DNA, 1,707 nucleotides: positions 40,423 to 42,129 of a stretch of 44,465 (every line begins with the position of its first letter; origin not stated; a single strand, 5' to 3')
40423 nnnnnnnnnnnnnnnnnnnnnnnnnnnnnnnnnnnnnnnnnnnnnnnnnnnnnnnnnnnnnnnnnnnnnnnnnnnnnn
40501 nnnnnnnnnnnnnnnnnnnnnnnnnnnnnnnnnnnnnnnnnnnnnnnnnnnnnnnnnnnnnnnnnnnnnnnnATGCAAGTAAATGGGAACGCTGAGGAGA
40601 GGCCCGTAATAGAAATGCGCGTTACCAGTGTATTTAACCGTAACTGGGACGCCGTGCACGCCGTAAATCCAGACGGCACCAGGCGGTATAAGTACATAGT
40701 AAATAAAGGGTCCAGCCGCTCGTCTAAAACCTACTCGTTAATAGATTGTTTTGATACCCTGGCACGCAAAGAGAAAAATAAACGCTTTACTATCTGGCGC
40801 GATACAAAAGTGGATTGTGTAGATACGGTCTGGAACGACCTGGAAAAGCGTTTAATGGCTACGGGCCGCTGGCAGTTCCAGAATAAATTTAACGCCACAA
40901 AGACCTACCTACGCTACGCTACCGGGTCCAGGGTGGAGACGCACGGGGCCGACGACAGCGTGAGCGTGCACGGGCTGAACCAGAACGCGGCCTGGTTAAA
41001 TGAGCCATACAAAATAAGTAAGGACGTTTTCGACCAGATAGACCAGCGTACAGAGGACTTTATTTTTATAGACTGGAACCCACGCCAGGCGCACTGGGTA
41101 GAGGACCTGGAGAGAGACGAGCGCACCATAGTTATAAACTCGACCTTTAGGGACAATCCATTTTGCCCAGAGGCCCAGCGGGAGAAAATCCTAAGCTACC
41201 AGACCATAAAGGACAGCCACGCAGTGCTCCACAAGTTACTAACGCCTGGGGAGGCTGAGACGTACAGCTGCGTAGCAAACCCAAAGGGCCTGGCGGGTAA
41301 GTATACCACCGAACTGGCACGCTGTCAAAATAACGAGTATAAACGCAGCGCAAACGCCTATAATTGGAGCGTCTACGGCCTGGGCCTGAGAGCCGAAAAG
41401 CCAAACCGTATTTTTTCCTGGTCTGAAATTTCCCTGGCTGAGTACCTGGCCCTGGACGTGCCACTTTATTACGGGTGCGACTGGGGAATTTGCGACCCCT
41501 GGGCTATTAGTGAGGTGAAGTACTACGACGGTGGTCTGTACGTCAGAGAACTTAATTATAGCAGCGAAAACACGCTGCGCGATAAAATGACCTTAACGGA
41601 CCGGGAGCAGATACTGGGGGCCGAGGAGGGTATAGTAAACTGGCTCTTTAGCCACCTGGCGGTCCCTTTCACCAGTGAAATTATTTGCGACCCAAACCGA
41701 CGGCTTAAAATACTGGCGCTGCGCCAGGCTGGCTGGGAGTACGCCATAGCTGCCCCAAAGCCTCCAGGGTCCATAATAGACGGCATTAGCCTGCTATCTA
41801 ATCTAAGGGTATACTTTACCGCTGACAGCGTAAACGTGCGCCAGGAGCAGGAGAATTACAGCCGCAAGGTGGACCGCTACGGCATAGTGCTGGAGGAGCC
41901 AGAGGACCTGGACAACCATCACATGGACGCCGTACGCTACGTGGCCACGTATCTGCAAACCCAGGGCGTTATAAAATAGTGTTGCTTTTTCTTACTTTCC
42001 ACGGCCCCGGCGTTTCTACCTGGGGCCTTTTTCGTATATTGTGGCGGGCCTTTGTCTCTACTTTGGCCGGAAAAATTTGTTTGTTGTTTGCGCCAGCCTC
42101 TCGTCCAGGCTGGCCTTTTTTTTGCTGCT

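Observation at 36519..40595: Phage-encoded sugar-modification cassette wedged between terS and terL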

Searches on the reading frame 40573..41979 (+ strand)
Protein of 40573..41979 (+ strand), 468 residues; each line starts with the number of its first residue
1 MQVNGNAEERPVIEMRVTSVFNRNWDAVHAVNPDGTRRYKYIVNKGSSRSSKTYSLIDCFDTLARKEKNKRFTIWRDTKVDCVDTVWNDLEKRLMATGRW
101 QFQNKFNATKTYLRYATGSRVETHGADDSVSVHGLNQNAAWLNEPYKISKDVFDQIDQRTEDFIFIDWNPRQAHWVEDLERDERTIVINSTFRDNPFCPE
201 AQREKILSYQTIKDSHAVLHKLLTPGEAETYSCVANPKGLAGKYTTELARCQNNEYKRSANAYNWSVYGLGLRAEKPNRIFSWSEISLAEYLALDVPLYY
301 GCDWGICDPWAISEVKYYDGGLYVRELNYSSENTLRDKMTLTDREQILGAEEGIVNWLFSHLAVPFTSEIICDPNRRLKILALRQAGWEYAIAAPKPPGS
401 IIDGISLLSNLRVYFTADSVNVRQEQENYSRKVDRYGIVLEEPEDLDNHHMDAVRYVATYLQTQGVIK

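Call 3: search_protein_families(library=pfam, proteins=[window:40573-41979:+], max_evalue=0.1)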
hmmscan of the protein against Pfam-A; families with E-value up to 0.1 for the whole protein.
window:40573-41979:+ (468 aa): 2 families
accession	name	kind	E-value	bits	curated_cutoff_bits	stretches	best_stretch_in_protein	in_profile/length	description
PF04466.19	Terminase_3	-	2.8e-10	40.5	23.2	1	40-211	3-188/201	Phage terminase large subunit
PF17288.8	Terminase_3C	-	0.0026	18.6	26.7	1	380-456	65-151/155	Terminase RNAseH like domain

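Call 4: search_protein_families(library=phrogs, proteins=[window:40573-41979:+], max_evalue=0.01)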
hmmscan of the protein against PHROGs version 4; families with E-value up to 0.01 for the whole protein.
window:40573-41979:+ (468 aa): 4 families
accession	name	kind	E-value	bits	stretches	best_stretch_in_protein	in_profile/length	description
phrog_6672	-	head and packaging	1.2e-14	55.1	1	369-459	36-127/145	terminase large subunit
phrog_3717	-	head and packaging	4.7e-12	46.9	1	37-236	21-232/277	terminase large subunit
phrog_5653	-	head and packaging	2e-11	45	1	298-458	32-177/199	terminase large subunit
phrog_10250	-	head and packaging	0.0026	18.5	1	295-461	43-215/228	terminase large subunit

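Call 10: find_related_loci(query=window:40573-41979:+, collection=viral_contigs, flank=10000)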
Query window:40573-41979:+ (468 aa) in viral_contigs; peptide patterns used: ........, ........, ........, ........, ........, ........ (x = any residue, [..] = any of these).
4 stretches matched a pattern; 2 encode a relative of the query (tblastn E <= 1e-3); 2 distinct loci.
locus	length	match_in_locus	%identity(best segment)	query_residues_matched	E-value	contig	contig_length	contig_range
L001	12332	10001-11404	77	1-468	0e+0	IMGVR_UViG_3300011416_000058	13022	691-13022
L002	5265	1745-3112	58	13-468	0e+0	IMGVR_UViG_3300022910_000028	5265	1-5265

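Call 30: search_dna_similar(query=window:40573-41979:+, collection=phages, mode=protein, max_evalue=0.00001, max_rows=25)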
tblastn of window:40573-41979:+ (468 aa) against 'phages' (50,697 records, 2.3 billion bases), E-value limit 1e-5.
Records with a match: 293; places in all: 293; records where one place covers at least 80% of the query: 210.
Best place of each record, by identity: <60% 293.
By first word of the organism name: Bacteroides 96; Flavobacterium 75; Staphylococcus 46; Phocaeicola 24; Streptococcus 14; Parabacteroides 13; Cellulophaga 7; Bacteriophage 7; Thermoanaerobacterium 2; Olleya 2; and 6 more.
By host as written in the record: Flavobacterium sp. LMO9 27; Staphylococcus aureus 23; Flavobacterium sp. LMO6 19; Flavobacterium psychrophilum 950106-1/1 13; - 11; Bacteroides thetaiotaomicron VPI-5482 10; Bacteroides thetaiotaomicron DA638 8; Bacteroides ovatus DA687 6; and 107 more.
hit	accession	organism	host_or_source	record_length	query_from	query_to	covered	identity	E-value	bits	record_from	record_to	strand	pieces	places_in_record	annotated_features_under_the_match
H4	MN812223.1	Flavobacterium phage vB_FspS_mumin6-4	Flavobacterium sp. LMO6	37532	15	460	95%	38.1%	1e-89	304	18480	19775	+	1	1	terminase large subunit | terminase small subunit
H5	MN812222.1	Flavobacterium phage vB_FspS_mumin6-3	Flavobacterium sp. LMO6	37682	15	460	95%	38.1%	1e-89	304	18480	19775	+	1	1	terminase large subunit | terminase small subunit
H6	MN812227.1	Flavobacterium phage vB_FspS_mymlan6-1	Flavobacterium sp. LMO6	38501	15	460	95%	38.1%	3e-89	303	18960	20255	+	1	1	terminase large subunit | terminase small subunit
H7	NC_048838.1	Flavobacterium phage vB_FspS_mymlan6-1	Flavobacterium sp. LMO6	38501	15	460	95%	38.1%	3e-89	303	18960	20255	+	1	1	terminase large subunit | terminase small subunit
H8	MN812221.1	Flavobacterium phage vB_FspS_mumin6-2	Flavobacterium sp. LMO6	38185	15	460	95%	37.9%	3e-90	306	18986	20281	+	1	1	terminase large subunit | terminase small subunit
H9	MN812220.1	Flavobacterium phage vB_FspS_mumin6-1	Flavobacterium sp. LMO6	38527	15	460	95%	37.9%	3e-90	306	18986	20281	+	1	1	terminase large subunit | terminase small subunit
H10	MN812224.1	Flavobacterium phage vB_FspS_mumin9-1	Flavobacterium sp. LMO9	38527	15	460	95%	37.9%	3e-90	306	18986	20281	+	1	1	terminase large subunit | terminase small subunit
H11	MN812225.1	Flavobacterium phage vB_FspS_mumin9-2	Flavobacterium sp. LMO9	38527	15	460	95%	37.9%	3e-90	306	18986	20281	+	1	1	terminase large subunit | terminase small subunit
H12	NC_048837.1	Flavobacterium phage vB_FspS_mumin9-1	Flavobacterium sp. LMO9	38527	15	460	95%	37.9%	3e-90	306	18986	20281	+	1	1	terminase large subunit | terminase small subunit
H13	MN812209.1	Flavobacterium phage vB_FspS_hemulen6-2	Flavobacterium sp. LMO6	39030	15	460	95%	37.9%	3e-90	306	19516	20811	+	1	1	terminase large subunit | terminase small subunit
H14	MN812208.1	Flavobacterium phage vB_FspS_hemulen6-1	Flavobacterium sp. LMO6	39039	15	460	95%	37.9%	3e-90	306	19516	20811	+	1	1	terminase large subunit | terminase small subunit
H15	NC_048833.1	Flavobacterium phage vB_FspS_hemulen6-1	Flavobacterium sp. LMO6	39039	15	460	95%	37.9%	3e-90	306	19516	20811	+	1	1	terminase large subunit | terminase small subunit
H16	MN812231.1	Flavobacterium phage vB_FspS_snork6-1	Flavobacterium sp. LMO6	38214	15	460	95%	37.9%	4e-90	305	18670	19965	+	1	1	terminase large subunit | terminase small subunit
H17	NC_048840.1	Flavobacterium phage vB_FspS_snork6-1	Flavobacterium sp. LMO6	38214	15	460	95%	37.9%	4e-90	305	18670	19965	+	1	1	terminase large subunit | terminase small subunit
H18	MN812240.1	Flavobacterium phage vB_FspS_tooticki6-1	Flavobacterium sp. LMO6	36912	15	460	95%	37.9%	3e-89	303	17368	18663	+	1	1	terminase large subunit | terminase small subunit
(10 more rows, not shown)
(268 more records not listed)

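Call 55: find_related_loci(query=A3, collection=viral_contigs, flank=9000)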
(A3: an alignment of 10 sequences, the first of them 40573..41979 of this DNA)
Query A3 (468 aa) in viral_contigs; peptide patterns used: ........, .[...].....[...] (x = any residue, [..] = any of these).
598 stretches matched a pattern (row limit reached: there are more); 573 encode a relative of the query (tblastn E <= 1e-3); the best 80 are kept; 79 distinct loci.
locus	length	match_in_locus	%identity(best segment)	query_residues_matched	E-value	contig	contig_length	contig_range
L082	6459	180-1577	59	15-468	0e+0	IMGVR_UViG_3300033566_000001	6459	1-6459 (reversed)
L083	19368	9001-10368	57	13-468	3e-180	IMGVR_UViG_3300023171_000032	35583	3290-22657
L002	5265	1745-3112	58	13-468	0e+0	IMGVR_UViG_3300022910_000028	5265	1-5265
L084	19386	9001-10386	56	12-468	1e-174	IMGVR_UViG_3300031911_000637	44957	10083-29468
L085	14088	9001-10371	55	12-468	1e-170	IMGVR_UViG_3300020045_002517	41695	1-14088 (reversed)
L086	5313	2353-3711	56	15-467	6e-172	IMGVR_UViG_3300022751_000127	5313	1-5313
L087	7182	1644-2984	56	15-468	4e-169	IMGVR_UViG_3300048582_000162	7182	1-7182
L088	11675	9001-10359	54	16-468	1e-163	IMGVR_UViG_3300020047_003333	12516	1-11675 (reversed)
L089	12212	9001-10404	55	13-468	1e-162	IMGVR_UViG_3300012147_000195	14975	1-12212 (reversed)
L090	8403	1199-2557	53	16-468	8e-162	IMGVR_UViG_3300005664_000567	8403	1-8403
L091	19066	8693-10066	53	15-466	1e-161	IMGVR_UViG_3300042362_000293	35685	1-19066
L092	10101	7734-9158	52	12-468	3e-159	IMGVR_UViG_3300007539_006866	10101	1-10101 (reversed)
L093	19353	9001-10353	53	17-468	3e-157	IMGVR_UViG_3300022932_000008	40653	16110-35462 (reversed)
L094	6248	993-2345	54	17-468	5e-158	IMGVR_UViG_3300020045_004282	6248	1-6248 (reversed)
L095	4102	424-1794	51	15-468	3e-159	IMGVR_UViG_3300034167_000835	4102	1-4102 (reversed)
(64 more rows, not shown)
